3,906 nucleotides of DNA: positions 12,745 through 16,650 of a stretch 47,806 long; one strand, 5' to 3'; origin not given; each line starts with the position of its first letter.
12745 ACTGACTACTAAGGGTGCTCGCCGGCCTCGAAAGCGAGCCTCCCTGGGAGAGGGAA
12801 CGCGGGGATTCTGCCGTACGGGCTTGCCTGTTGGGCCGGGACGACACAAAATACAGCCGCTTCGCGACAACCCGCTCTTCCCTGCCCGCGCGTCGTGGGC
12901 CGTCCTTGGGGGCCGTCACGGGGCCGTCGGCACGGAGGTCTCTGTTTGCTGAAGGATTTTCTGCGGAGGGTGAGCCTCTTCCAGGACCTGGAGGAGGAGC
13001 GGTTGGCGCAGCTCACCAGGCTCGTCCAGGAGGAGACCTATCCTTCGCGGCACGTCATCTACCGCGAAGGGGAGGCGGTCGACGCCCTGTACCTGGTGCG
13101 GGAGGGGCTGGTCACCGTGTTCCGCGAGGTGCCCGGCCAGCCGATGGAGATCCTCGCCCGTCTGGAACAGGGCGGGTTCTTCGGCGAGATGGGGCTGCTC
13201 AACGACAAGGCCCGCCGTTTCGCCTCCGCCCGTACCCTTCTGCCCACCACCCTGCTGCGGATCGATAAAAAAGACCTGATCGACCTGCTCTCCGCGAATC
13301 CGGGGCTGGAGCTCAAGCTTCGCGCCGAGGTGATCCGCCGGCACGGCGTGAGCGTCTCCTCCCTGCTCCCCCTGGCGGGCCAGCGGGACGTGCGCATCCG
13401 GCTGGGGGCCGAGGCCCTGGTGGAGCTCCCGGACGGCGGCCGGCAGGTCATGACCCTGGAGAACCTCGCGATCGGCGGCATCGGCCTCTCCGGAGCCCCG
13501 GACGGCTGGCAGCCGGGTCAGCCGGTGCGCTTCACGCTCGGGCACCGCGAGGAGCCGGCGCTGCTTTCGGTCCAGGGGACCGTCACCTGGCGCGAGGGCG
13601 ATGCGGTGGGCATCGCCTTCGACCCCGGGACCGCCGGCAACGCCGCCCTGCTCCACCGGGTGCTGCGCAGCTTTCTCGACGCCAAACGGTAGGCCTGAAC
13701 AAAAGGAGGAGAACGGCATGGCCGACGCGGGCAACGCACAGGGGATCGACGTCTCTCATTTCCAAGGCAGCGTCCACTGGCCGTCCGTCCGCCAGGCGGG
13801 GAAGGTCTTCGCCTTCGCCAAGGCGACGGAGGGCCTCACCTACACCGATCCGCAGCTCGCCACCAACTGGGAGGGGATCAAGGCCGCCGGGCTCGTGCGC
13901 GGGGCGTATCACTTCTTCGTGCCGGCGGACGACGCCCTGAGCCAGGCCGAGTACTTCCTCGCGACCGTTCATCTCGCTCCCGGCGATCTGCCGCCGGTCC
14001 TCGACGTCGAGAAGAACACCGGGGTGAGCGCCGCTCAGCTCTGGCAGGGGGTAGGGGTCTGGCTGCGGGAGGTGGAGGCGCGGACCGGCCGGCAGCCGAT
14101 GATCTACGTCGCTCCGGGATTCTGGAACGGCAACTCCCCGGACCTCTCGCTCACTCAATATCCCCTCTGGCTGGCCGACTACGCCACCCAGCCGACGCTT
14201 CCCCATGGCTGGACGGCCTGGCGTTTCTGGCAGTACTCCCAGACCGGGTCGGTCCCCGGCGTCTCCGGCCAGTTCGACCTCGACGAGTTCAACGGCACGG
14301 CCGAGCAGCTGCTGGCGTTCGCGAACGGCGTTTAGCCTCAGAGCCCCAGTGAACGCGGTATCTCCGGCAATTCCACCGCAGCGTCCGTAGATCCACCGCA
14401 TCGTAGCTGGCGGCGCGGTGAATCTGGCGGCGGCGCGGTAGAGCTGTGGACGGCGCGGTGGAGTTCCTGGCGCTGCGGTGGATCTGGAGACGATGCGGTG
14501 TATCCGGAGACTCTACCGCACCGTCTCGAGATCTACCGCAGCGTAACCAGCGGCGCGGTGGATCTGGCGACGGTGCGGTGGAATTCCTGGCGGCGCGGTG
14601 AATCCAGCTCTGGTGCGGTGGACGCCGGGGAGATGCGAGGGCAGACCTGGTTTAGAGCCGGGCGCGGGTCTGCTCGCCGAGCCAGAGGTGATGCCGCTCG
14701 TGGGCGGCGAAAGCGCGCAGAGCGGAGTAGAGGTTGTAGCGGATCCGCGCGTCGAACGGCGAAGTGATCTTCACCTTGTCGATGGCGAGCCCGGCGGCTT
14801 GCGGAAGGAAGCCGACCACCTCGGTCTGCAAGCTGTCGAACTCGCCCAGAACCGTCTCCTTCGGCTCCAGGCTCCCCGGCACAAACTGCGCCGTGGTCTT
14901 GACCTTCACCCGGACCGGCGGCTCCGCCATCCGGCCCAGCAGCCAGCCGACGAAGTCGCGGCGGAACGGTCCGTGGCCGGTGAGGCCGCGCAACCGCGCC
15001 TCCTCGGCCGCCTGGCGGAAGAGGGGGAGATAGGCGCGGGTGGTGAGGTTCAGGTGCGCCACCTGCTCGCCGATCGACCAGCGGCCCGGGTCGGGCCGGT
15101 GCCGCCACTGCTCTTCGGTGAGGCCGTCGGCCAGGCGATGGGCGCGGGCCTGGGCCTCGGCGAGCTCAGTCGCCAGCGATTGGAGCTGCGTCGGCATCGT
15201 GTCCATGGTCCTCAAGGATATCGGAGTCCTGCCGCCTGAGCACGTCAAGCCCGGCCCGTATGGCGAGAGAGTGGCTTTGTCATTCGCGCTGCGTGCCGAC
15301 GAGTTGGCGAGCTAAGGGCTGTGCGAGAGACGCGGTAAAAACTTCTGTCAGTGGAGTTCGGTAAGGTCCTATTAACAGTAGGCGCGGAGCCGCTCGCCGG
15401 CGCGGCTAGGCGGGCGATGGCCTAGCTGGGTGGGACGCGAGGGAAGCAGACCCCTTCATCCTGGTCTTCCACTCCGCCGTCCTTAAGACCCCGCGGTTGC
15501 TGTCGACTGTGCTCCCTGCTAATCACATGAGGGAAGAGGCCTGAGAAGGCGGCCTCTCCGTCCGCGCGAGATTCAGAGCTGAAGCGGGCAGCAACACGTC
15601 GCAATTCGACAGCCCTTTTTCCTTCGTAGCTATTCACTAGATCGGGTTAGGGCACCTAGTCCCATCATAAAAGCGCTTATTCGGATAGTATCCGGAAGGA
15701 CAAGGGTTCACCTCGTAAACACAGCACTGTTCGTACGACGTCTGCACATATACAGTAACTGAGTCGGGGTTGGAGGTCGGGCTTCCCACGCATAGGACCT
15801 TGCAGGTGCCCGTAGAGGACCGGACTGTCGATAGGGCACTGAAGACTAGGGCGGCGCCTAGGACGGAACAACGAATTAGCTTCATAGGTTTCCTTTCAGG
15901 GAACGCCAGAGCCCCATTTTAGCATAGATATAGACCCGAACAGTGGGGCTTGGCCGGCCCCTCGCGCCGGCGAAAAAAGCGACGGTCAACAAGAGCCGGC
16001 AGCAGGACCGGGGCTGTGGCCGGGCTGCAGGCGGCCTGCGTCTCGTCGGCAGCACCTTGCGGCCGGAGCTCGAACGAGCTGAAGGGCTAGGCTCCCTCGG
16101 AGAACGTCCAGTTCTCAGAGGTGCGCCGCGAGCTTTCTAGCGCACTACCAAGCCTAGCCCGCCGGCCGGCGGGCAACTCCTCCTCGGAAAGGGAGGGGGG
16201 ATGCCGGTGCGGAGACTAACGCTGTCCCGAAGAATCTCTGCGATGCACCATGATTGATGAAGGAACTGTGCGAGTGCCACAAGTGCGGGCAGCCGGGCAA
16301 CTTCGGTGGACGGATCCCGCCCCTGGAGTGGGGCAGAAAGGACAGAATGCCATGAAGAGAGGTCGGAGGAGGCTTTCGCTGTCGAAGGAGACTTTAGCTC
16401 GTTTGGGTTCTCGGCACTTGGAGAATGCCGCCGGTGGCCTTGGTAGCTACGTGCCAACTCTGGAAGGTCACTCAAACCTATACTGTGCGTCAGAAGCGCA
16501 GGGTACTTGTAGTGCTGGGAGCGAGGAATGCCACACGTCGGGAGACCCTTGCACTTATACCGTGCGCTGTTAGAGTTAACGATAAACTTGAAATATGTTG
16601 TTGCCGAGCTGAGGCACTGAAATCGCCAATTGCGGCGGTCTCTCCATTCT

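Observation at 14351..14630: Fourteen copies of a 13-bp core phased at exactly 20 bp, in both orientations, in a convergent intergenic region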

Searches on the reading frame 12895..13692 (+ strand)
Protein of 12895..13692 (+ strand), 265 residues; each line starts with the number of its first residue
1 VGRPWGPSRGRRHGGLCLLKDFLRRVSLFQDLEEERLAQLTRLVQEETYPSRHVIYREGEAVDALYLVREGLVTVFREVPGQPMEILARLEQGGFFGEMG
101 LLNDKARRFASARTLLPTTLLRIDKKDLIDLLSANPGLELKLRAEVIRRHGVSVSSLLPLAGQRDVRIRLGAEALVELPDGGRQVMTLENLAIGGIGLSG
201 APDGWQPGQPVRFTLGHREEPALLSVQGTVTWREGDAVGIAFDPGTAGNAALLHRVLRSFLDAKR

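Call 8: search_protein_families(library=pfam, proteins=[window:12895-13692:+], max_evalue=0.01)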
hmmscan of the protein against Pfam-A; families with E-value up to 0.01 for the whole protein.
window:12895-13692:+ (265 aa): 2 families
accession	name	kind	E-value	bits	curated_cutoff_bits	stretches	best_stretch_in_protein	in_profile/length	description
PF00027.35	cNMP_binding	-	2.1e-19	69.7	27.5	1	47-134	2-88/89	Cyclic nucleotide-binding domain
PF07238.19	PilZ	-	1.2e-09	38.8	22.5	1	164-257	4-100/102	PilZ domain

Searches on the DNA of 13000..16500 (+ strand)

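Call 28: search_rna_families(source=window, start=13000, end=16500, threshold=evalue, max_evalue=1)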
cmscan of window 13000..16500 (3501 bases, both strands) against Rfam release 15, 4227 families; matches with E-value up to 1: 3.
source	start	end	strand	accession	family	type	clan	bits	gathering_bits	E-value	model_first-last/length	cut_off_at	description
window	14474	14540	+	RF03878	mir-B6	Gene; miRNA;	-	29.1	89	0.48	1-83/83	no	mir-B6 microRNA precursor family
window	14474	14540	-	RF03878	mir-B6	Gene; miRNA;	-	27.7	89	0.9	1-83/83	no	mir-B6 microRNA precursor family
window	15104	15173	-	RF04005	mir-4599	Gene; miRNA;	-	24.3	100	0.015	1-82/82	no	mir-4599 microRNA precursor family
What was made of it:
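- On CsrB/RsmZ-type sponge RNA or other known RNA family: Rfam gives only chance miRNA hits far below threshold (call 28).
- There is no Rfam family (call 28).
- Tried and rejected: Rfam, with the permissive threshold, on 13000-16500: only chance miRNA hits (call 28).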

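Call 69: search_dna_similar(query=window:14336-14649:+, collection=plasmids, mode=distant, max_evalue=0.001)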
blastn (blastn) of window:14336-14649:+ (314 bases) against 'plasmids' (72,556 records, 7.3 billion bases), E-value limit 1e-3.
No match.
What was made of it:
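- On Plasmid iteron origin: There is no PLSDB match (call 69).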

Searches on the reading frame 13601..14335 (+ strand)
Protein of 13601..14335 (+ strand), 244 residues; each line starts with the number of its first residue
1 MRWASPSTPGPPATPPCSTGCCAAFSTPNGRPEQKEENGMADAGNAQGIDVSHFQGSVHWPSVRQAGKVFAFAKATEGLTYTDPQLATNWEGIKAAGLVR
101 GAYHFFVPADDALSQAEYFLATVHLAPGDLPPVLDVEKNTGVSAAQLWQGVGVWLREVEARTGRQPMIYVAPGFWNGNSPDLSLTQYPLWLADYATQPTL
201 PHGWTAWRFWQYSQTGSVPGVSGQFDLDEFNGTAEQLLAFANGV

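Call 8: search_protein_families(library=pfam, proteins=[window:13601-14335:+], max_evalue=0.01)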
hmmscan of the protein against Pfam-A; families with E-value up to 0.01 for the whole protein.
window:13601-14335:+ (244 aa): 1 family
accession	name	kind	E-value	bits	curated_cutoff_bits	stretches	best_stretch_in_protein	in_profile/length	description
PF01183.26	Glyco_hydro_25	-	1.7e-50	172.3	27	1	49-221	1-180/180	Glycosyl hydrolases family 25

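Call 14: find_encoding_contigs(protein=window:13718-14335:+, flank=10000, max_places=10)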
Protein window:13718-14335:+ (205 aa): 1 contig read that carries it; 1 place shown.
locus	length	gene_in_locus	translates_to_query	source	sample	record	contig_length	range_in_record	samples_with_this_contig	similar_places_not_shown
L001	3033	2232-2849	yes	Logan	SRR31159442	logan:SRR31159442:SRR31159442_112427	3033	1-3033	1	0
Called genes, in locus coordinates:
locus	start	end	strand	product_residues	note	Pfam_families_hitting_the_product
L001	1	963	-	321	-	?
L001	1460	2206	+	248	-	PF00027:cNMP_binding, PF07238:PilZ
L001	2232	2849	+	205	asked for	PF01183:Glyco_hydro_25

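Call 50: find_homologous_proteins(query=window:13718-14335:+, max_evalue=1e-20)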
Query window:13718-14335:+ (205 aa): 3222 proteins with E <= 1e-20 among 3906 candidates; the best 120 are listed.
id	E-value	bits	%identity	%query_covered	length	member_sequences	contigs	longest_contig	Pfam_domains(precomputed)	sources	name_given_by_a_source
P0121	4.4e-117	407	87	99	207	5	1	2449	PF01183.27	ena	-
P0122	6.1e-113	394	82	100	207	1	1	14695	PF01183.27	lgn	-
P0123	5.5e-111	387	81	100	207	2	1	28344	PF01183.27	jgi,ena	-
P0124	1.9e-107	376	79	100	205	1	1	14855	PF01183.27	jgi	jgi:lysozyme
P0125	2.6e-91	323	69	99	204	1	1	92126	PF01183.27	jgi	jgi:lysozyme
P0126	7.3e-91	322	70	97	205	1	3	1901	PF01183.27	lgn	-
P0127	1.8e-90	320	69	98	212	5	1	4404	PF01183.27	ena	-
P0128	2.2e-90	320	69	97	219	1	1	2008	PF01183.27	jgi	jgi:lysozyme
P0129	4.9e-90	319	71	95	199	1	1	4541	PF01183.27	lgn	-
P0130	1.4e-89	317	70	98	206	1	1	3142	PF01183.27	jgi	jgi:lysozyme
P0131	1.8e-89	317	69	97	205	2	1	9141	PF01183.27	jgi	jgi:lysozyme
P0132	2.8e-89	316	69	96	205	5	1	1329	PF01183.27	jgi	-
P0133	3.0e-89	316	69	97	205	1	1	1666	PF01183.27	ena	-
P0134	4.6e-89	316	71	96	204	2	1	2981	PF01183.27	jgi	-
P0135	1.4e-88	314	68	97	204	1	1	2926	PF01183.27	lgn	-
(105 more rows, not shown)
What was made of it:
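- On Acidobacteriota phased box arrays (family defined here): The best named relatives of the window GH25 are Thermoanaerobaculia MAGs (call 50).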

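Call 52: find_encoding_contigs(protein=P0122, flank=5000, max_places=2)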
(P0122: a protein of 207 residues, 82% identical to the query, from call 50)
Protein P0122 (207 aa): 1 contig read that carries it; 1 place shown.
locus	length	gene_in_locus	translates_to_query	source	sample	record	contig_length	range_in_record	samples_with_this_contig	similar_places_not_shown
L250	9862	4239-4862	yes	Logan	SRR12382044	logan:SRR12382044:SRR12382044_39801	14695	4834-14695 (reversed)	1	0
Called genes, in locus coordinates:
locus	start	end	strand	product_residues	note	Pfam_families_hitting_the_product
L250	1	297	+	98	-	?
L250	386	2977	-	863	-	PF13088:BNR_2 (weak)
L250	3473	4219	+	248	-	PF00027:cNMP_binding, PF07238:PilZ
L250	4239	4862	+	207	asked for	PF01183:Glyco_hydro_25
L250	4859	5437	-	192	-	PF12867:DinB_2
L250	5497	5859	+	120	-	-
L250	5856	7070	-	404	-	PF13424:TPR_12 (faint)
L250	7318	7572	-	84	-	-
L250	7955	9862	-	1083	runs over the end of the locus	PF02450:LCAT (weak), PF02789:Peptidase_M17_N, PF12770:CHAT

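Call 53: find_encoding_contigs(protein=P0123, flank=5000, max_places=2)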
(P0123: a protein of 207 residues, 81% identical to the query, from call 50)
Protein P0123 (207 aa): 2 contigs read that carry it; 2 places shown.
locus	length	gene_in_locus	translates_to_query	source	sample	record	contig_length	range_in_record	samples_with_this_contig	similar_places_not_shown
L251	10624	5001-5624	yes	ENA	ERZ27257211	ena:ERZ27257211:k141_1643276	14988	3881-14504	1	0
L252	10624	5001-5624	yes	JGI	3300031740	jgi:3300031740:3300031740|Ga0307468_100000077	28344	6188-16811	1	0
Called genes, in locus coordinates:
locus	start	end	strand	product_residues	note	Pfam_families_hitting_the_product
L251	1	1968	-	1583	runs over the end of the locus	PF00041:fn3 (faint), PF20773:InhA-like_MAM (faint)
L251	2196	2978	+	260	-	PF00027:cNMP_binding, PF07238:PilZ (weak)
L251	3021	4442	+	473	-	PF16217:M64_N, PF09471:Peptidase_M64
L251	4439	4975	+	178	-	PF13302:Acetyltransf_3, PF00583:Acetyltransf_1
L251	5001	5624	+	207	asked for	PF01183:Glyco_hydro_25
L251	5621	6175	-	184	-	PF12867:DinB_2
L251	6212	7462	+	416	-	PF11376:DUF3179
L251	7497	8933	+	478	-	PF00561:Abhydrolase_1, PF08386:Abhydrolase_4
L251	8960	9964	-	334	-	PF08450:SGL (weak)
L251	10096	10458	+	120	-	-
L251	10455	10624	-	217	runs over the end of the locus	?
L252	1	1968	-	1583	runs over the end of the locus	PF00041:fn3 (faint), PF20773:InhA-like_MAM (faint)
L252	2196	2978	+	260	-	PF00027:cNMP_binding, PF07238:PilZ (weak)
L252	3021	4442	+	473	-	PF16217:M64_N, PF09471:Peptidase_M64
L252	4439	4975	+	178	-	PF13302:Acetyltransf_3, PF00583:Acetyltransf_1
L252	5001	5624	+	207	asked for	PF01183:Glyco_hydro_25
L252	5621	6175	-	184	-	PF12867:DinB_2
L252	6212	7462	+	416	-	PF11376:DUF3179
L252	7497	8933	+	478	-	PF00561:Abhydrolase_1, PF08386:Abhydrolase_4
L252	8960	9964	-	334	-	PF08450:SGL (weak)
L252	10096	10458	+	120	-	-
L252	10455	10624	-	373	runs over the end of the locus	PF13424:TPR_12 (faint)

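Call 54: find_encoding_contigs(protein=P0124, flank=5000, max_places=2)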
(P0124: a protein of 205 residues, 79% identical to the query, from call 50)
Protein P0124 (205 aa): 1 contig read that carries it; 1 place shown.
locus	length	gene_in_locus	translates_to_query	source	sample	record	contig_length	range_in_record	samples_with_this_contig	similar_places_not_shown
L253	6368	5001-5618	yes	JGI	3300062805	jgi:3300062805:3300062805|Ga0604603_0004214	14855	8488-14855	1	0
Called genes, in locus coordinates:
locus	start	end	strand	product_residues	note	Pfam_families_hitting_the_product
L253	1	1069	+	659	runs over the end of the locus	PF01068:DNA_ligase_A_M, PF04679:DNA_ligase_A_C, PF21686:LigD_Prim-Pol, PF01896:DNA_primase_S (faint)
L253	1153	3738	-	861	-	PF13088:BNR_2 (weak)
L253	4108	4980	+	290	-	PF00027:cNMP_binding, PF07238:PilZ (weak)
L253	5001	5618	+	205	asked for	PF01183:Glyco_hydro_25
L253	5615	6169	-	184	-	PF12867:DinB_2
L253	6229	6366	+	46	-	?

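Call 55: find_encoding_contigs(protein=P0125, flank=5000, max_places=2)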
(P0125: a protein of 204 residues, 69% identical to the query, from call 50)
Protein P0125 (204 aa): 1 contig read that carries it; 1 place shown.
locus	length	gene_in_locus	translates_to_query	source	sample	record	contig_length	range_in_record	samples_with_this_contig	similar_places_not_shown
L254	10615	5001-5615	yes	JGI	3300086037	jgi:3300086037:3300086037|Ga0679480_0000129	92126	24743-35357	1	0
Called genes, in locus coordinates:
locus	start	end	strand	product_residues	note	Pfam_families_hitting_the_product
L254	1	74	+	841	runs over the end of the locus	PF13676:TIR_2, PF00931:NB-ARC (weak), PF13191:AAA_16 (weak), PF13428:TPR_14 (faint), PF13424:TPR_12, PF13176:TPR_7 (weak), PF13424:TPR_12, PF13176:TPR_7 (weak), +7 more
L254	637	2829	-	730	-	PF12796:Ank_2, PF13606:Ank_3 (faint), PF00023:Ank (weak), PF13637:Ank_4, PF13857:Ank_5, PF11954:DUF3471 (faint), PF13360:PQQ_2, PF13360:PQQ_2, +2 more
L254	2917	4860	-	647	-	PF14870:PSII_BNR (faint), PF02012:BNR (faint), PF23366:Beta-prop_HVO_0234 (faint), PF25852:DUF6242_C (faint), PF15902:Sortilin-Vps10 (weak)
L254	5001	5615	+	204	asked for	PF01183:Glyco_hydro_25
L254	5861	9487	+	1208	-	PF17803:Cadherin_4, PF17892:Cadherin_5, PF17963:Big_9, PF17803:Cadherin_4, PF17892:Cadherin_5, PF17963:Big_9, PF17803:Cadherin_4, PF17892:Cadherin_5, +8 more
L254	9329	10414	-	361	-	-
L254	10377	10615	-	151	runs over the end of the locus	PF07291:MauE (weak), PF07681:DoxX (weak)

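Call 76: find_encoding_contigs(protein=P0121, flank=5000, max_places=6)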
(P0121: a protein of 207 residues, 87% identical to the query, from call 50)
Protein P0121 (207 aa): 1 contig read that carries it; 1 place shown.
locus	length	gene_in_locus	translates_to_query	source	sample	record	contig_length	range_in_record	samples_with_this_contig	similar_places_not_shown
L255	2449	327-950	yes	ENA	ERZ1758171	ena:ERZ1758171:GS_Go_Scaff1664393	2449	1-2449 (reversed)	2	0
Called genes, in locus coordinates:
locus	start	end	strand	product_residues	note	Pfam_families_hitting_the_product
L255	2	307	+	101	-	?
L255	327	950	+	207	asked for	PF01183:Glyco_hydro_25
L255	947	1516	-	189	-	PF12867:DinB_2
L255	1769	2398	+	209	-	-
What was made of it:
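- On Plasmid iteron origin: Synteny with relatives is chromosomal (calls 52-54, 76).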

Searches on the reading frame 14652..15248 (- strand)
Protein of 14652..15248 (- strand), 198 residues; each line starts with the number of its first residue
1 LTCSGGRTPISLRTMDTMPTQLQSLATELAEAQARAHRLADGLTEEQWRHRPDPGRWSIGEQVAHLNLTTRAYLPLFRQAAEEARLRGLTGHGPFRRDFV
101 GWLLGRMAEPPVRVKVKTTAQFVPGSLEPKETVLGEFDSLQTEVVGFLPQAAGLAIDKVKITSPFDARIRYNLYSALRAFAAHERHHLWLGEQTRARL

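Call 8: search_protein_families(library=pfam, proteins=[window:14652-15248:-], max_evalue=0.01)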
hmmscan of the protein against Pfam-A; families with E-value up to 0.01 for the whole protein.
window:14652-15248:- (198 aa): 4 families
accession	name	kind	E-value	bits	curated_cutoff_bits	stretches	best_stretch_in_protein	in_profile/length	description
PF12867.12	DinB_2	-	3.5e-18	66.7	24.8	1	29-189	2-126/128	DinB superfamily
PF11716.13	MDMPI_N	-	1.1e-05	26.6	24.2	1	29-85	1-58/140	Mycothiol maleylpyruvate isomerase N-terminal domain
PF04978.18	MST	-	0.0032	18.4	27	1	25-86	2-63/149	Mycothiol-S-transferase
PF05163.17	DinB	-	0.0033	17.9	23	1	18-84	1-67/165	DinB family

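Call 15: find_encoding_contigs(protein=window:14652-15206:-, flank=10000, max_places=10)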
Protein window:14652-15206:- (184 aa): no gene with exactly this product is on record in the collection.
